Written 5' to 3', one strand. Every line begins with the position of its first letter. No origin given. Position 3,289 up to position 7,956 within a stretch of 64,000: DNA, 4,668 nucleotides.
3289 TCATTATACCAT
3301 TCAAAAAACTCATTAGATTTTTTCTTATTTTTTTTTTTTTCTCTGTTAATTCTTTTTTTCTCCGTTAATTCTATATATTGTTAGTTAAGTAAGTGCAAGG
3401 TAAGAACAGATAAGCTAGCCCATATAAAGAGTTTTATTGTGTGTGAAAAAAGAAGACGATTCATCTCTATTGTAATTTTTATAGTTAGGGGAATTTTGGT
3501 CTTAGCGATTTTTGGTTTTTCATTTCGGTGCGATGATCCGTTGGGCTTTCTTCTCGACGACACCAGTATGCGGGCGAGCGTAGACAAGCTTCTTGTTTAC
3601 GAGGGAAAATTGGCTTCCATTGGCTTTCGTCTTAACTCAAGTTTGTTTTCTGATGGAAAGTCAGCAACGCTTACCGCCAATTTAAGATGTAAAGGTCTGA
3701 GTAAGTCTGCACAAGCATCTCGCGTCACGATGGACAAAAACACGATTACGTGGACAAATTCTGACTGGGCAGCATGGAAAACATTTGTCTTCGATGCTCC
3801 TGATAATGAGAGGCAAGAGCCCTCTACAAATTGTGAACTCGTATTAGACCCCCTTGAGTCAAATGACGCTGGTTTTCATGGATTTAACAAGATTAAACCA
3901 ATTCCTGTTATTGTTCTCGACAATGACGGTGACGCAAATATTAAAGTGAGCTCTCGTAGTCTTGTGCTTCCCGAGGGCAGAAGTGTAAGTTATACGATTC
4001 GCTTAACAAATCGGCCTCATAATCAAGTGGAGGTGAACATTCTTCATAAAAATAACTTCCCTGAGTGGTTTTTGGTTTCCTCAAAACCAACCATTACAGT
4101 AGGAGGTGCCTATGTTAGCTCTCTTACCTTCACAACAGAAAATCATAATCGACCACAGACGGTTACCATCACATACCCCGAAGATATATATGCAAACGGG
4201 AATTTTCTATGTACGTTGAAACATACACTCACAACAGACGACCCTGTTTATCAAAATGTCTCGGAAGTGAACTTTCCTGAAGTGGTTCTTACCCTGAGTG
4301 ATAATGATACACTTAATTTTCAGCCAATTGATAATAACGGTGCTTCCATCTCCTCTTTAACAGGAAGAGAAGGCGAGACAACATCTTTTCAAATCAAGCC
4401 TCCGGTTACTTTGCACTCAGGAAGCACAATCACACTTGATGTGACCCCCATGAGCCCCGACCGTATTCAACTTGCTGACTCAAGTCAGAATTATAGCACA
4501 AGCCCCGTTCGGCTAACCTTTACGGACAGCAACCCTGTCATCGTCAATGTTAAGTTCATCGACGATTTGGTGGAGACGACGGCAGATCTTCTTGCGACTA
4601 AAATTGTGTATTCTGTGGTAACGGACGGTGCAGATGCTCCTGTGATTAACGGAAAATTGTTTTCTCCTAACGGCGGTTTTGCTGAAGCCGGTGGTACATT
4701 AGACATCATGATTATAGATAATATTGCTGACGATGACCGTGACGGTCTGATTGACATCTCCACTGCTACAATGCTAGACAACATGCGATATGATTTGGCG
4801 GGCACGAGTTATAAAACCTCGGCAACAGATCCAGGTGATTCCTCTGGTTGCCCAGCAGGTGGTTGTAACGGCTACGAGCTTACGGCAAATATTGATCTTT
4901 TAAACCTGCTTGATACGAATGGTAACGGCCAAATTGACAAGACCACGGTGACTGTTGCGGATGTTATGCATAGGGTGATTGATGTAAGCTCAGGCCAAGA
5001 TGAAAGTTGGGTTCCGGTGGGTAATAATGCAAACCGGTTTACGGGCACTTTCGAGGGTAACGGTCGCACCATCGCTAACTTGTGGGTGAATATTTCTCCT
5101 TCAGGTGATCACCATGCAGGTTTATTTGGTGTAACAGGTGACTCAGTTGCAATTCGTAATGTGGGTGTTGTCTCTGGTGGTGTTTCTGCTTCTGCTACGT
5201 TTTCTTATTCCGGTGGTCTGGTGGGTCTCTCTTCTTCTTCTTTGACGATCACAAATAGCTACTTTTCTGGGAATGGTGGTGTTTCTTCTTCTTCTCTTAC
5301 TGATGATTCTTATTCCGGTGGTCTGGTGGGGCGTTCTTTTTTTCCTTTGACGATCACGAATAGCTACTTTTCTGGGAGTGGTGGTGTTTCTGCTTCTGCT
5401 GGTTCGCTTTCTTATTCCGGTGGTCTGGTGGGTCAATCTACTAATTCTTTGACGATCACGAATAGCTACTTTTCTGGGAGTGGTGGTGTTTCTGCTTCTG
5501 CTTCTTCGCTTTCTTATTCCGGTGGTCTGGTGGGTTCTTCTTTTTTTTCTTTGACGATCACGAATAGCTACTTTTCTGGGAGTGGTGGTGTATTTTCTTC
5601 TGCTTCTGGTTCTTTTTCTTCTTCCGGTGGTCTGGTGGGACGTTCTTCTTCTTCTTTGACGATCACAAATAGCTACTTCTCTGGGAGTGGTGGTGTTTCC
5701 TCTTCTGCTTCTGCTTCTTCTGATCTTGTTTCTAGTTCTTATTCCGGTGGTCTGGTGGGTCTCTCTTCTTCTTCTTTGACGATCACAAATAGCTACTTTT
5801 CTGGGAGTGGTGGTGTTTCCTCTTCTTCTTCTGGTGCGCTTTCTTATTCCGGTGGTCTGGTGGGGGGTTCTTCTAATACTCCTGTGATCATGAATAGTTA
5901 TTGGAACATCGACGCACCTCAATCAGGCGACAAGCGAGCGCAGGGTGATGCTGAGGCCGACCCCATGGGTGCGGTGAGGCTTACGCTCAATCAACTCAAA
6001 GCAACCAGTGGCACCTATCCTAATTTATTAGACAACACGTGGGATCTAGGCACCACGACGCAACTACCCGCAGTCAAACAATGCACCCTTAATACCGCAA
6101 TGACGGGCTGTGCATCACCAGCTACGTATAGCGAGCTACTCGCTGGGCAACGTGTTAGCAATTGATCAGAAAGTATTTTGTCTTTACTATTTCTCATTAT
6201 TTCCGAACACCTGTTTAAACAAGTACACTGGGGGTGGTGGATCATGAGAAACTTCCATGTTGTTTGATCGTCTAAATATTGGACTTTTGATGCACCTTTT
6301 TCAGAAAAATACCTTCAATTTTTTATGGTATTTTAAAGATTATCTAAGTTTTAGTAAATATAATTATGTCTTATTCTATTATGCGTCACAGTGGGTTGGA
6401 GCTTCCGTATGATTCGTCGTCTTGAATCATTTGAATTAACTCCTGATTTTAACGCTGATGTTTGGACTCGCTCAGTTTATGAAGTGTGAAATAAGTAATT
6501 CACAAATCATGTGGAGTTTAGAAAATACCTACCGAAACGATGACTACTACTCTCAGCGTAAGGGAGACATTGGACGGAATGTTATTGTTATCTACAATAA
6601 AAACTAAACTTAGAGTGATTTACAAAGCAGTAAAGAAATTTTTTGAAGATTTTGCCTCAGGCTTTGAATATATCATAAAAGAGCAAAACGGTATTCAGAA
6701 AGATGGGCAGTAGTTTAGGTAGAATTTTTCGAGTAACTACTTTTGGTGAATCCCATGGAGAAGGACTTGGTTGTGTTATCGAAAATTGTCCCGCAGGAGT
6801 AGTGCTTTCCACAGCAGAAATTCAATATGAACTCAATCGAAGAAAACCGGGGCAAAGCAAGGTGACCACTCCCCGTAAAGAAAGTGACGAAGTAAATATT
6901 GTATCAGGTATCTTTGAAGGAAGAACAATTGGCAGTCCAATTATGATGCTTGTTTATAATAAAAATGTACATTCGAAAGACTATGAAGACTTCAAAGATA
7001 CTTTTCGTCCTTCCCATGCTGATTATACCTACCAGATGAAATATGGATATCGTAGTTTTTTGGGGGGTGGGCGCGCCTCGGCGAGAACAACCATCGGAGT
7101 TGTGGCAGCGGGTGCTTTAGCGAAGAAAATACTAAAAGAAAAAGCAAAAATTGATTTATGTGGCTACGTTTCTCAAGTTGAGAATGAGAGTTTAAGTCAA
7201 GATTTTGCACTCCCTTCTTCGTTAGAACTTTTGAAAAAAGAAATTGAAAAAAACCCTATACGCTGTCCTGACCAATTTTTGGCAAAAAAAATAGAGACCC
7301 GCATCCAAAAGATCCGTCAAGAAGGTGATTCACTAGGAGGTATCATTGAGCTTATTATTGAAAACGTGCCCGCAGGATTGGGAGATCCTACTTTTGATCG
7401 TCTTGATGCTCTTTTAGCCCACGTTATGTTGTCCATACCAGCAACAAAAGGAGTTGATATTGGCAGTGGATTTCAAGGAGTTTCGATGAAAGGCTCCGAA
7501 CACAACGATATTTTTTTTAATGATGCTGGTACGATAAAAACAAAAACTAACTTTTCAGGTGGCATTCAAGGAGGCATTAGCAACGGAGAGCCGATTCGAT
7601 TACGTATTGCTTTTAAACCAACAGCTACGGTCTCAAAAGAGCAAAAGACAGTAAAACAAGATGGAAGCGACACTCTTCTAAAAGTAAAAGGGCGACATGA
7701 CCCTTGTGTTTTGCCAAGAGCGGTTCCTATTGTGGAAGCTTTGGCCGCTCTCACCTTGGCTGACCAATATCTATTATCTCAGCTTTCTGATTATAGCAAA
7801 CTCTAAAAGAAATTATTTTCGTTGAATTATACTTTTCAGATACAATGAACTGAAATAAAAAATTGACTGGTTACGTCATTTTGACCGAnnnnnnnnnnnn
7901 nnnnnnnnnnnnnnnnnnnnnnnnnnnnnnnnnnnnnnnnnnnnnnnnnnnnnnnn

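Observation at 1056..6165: Candidate surface-diversification system: GLUG beta-helix lipoproteins with constant scaffolds and hypervariable loops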

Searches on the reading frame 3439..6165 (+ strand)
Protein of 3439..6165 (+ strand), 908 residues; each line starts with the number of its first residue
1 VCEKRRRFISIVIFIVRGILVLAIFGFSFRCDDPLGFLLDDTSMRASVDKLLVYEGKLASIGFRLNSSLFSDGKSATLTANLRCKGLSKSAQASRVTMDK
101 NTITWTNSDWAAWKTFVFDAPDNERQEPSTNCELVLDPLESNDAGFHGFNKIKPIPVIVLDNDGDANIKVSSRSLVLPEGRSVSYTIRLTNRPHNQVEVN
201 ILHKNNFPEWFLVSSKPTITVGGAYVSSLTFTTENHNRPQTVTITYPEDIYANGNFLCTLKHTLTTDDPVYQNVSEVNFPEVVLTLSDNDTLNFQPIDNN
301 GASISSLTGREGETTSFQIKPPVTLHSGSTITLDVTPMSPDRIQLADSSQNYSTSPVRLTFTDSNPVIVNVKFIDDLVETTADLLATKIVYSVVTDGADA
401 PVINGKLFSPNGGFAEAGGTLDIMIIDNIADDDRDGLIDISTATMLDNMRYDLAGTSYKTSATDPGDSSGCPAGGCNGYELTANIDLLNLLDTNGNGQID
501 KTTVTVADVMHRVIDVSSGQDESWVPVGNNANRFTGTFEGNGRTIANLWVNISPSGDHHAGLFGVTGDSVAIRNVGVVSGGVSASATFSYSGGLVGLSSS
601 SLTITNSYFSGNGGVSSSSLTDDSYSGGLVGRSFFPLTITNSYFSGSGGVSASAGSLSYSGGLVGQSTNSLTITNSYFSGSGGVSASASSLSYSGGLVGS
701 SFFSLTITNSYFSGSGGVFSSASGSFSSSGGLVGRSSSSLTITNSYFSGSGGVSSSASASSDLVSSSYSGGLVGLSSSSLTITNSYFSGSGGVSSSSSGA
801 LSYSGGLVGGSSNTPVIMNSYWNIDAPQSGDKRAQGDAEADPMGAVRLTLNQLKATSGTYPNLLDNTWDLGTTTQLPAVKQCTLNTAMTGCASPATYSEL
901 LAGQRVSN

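Call 7: search_protein_families(library=pfam, proteins=[window:3439-6165:+], max_evalue=0.01)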
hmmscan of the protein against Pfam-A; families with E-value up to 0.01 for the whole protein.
window:3439-6165:+ (908 aa): 1 family
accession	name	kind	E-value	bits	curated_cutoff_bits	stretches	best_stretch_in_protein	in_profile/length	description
PF07581.17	Glug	-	4.3e-09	36.6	20.5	0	658-681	3-26/28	The GLUG motif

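Call 8: search_protein_families(library=ncbifam, proteins=[window:3439-6165:+], max_evalue=0.01)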
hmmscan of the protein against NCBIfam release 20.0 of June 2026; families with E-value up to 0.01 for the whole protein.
window:3439-6165:+ (908 aa): 0 families
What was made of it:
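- Closest known: GLUG-motif beta-helix domains. Different: No protease or other catalytic domain was detected (calls 7, 8).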

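Call 10: find_homologous_proteins(query=window:3439-6165:+, max_evalue=0.00001)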
Query window:3439-6165:+ (908 aa): 94 proteins with E <= 0.00001 among 8000 candidates.
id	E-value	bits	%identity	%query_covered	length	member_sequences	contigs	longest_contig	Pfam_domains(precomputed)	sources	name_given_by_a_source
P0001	0.0e+0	1981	100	100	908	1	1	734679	PF07581.18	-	-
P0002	0.0e+0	1454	84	79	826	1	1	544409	-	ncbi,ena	-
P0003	0.0e+0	1452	76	99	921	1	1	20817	-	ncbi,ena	-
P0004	0.0e+0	1441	81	81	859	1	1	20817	-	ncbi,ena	-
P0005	0.0e+0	1434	80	79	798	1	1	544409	-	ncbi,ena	-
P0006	0.0e+0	1130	66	52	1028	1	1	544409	PF07581.18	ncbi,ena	-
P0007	2.0e-285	968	57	46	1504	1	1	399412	PF07581.18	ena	-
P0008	5.5e-250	850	50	47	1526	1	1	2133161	-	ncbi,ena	-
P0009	1.3e-243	829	39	50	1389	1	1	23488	PF07581.18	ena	-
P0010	3.2e-240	818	52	47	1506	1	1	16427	PF07581.18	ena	-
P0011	1.6e-219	749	46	54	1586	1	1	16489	-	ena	-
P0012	3.4e-185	636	47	62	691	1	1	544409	-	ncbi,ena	-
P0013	6.1e-175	602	52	64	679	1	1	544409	-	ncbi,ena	-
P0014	2.9e-174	600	54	44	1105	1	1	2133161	PF07581.18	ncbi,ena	-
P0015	1.0e-173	598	60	64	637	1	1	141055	PF07581.18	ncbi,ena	-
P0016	4.3e-169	583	48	81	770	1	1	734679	-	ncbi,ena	-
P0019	1.7e-162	561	59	52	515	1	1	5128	PF07581.18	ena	-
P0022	5.0e-158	546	49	77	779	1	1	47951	-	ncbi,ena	-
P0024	5.4e-156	539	53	50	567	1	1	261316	-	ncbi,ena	-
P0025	2.0e-148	514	59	52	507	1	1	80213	-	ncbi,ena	-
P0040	6.9e-117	410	49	52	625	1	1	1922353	-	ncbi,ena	-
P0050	4.0e-92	328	43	60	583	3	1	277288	-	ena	-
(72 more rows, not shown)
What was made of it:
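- The contig is 735 kb long (call 10).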

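Call 11: find_encoding_contigs(protein=P0003, flank=10000, max_places=4)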
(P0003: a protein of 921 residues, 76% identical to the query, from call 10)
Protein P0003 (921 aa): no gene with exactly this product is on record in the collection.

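Call 12: find_encoding_contigs(protein=P0002, flank=10000, max_places=4)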
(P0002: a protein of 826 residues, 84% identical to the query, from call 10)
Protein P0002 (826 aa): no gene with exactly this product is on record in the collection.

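Call 16: find_encoding_contigs(protein=P0016, flank=10000, max_places=4)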
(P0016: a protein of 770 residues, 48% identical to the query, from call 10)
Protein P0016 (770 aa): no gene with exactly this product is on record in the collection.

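Call 17: find_encoding_contigs(protein=P0005, flank=10000, max_places=4)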
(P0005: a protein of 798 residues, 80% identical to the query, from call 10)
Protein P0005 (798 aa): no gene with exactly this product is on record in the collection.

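Call 48: list_cluster_members(proteins=[P0002, P0003, P0016, P0015, P0025, P0008, P0040, P0022, P0024, P0007])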
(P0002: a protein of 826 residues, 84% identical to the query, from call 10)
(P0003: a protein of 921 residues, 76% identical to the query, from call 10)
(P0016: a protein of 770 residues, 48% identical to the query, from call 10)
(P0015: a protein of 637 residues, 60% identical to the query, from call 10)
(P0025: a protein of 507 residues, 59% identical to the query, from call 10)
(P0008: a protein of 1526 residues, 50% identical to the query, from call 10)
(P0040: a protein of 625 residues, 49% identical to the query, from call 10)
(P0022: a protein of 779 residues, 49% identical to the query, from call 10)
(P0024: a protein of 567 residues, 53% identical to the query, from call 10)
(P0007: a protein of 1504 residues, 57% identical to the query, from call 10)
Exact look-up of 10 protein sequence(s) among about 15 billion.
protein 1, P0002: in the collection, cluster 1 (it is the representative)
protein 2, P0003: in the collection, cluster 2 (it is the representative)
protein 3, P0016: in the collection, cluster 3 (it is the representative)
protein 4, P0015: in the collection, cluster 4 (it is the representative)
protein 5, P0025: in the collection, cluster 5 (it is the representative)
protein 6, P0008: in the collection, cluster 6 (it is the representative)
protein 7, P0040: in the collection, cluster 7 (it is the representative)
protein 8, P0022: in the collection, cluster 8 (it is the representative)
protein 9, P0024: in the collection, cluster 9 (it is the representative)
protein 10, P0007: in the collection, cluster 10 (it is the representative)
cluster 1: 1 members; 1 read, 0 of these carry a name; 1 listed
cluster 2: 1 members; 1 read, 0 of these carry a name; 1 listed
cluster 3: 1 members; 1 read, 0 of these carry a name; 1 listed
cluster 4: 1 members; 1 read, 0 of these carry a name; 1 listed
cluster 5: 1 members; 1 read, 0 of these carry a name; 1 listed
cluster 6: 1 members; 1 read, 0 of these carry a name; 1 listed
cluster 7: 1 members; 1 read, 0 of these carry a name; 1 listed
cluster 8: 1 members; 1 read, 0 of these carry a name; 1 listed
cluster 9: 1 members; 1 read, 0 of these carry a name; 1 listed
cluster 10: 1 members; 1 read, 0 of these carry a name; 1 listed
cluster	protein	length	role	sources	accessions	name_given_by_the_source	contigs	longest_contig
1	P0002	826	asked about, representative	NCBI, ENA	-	-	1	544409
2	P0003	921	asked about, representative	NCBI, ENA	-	-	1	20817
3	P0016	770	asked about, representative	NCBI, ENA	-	-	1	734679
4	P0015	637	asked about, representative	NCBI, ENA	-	-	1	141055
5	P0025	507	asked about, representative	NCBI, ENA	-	-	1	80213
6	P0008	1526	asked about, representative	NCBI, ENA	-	-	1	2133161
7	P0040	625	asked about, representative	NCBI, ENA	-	-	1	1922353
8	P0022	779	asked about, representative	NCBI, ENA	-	-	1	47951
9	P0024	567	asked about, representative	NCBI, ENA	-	-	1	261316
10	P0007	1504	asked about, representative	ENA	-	-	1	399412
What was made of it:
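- Tried and rejected: It gave no names or accessions (call 48).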

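Call 77: find_encoding_contigs(protein=P0019, flank=5000, max_places=3)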
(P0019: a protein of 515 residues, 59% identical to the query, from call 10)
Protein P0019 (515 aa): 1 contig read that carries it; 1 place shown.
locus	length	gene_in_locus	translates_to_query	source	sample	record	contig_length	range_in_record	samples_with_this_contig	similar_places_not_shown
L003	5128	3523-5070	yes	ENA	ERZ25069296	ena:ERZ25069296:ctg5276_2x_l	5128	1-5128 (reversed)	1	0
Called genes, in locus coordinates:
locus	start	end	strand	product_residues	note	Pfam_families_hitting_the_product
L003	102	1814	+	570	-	-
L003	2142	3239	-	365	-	PF13518:HTH_28 (faint), PF13565:HTH_32 (faint)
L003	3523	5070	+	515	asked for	PF07581:Glug (faint)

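Call 78: find_encoding_contigs(protein=P0050, flank=5000, max_places=3)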
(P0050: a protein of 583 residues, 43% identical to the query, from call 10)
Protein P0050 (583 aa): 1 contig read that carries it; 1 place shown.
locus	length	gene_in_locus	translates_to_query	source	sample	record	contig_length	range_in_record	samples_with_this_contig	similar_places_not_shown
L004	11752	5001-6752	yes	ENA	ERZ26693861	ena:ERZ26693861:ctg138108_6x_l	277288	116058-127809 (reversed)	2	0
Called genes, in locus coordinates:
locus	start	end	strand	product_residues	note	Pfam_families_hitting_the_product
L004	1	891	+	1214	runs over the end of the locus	-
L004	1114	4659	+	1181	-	-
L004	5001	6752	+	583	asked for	-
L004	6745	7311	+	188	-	-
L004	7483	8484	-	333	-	PF00665:rve, PF13683:rve_3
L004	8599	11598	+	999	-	-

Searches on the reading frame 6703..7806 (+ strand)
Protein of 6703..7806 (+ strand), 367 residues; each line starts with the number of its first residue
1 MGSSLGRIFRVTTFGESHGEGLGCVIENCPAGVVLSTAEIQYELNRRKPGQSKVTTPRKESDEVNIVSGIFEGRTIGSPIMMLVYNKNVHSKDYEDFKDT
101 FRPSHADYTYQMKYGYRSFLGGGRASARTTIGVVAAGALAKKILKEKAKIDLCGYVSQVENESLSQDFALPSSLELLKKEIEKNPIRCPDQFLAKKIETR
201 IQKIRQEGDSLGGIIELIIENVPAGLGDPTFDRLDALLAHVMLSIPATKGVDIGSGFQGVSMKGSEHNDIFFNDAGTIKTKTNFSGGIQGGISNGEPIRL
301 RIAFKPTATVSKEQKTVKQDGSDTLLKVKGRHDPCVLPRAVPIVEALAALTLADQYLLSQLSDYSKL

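Call 59: find_encoding_contigs(protein=window:6703-7806:+, flank=2000, max_places=5)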
Protein window:6703-7806:+ (367 aa): no gene with exactly this product is on record in the collection.
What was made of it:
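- Tried and rejected: P0002, P0003, P0005 and P0016, and the window's own AroC, are not on record (calls 11, 12, 16, 17, 59).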

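Call 70: find_homologous_proteins(query=window:6703-7806:+, max_evalue=1e-60)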
Query window:6703-7806:+ (367 aa): 7999 proteins with E <= 1e-60 among 8000 candidates; the best 120 are listed.
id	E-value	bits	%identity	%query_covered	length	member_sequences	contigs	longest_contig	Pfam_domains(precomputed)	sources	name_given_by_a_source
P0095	1.9e-240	815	100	100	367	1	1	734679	PF01264.27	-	-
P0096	2.0e-215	732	88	100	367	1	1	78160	PF01264.27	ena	-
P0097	1.9e-192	657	79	100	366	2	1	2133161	PF01264.27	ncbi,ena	-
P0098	6.0e-187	639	76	100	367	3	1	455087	PF01264.27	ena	-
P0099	2.5e-177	607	72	99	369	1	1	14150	PF01264.27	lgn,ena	-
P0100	3.0e-174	597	72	100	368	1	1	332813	PF01264.27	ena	-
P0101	1.5e-173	595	71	100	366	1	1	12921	PF01264.27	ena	-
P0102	8.4e-170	582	69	100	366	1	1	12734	PF01264.27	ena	-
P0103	1.5e-165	568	68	100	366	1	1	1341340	PF01264.27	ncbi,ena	-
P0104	2.0e-164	565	69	100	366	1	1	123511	PF01264.27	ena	-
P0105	2.3e-164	564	68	100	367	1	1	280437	PF01264.27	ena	-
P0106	5.7e-164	563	66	100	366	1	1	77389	PF01264.27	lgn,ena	-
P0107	1.2e-161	555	65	100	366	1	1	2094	PF01264.27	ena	-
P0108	5.6e-160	550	66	100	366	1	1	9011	PF01264.27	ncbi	-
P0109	3.7e-159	547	67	100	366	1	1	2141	PF01264.27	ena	-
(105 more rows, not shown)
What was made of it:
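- On Size-variable tandem-repeat surface proteins: The genomes compared are probably different species: the nearest AroC is 88% identical (call 70).
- The closest named relatives of the host are Turneriella and MAGs labelled Leptospiraceae (call 70).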
